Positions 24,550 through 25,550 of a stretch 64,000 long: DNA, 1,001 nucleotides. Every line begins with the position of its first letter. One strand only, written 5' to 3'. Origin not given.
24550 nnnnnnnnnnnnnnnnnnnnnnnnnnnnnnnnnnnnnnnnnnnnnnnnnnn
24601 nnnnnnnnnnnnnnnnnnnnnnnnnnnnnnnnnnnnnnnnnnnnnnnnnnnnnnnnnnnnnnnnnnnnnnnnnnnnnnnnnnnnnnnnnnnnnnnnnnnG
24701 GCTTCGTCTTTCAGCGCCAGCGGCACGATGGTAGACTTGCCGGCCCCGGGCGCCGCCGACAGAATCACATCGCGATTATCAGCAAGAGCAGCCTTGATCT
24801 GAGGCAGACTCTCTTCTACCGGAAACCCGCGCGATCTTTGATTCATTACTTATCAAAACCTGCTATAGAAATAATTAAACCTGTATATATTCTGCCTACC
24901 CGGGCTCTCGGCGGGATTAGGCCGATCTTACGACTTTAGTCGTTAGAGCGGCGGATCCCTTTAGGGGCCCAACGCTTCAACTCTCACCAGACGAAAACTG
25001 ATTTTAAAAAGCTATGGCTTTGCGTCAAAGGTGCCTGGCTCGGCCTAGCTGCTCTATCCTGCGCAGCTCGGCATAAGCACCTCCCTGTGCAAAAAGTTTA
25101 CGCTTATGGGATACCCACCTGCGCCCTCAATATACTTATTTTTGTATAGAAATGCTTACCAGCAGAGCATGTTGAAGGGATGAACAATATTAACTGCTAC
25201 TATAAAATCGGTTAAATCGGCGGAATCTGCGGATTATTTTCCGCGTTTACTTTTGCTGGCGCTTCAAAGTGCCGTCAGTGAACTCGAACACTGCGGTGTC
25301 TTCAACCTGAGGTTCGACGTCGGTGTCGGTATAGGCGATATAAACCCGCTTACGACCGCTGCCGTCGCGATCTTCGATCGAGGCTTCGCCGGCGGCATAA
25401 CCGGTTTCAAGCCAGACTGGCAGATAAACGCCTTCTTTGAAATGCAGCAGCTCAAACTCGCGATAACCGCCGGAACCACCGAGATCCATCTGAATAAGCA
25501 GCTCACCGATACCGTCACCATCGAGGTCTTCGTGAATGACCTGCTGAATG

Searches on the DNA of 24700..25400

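Call 70: search_rna_families(source=window, start=24700, end=25400, threshold=evalue, max_evalue=1)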
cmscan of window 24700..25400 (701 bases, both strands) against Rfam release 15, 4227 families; matches with E-value up to 1: 0.
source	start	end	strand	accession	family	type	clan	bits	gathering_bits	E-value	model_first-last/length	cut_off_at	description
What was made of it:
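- Tried and rejected: There is nothing for 24700-25400 (call 70).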
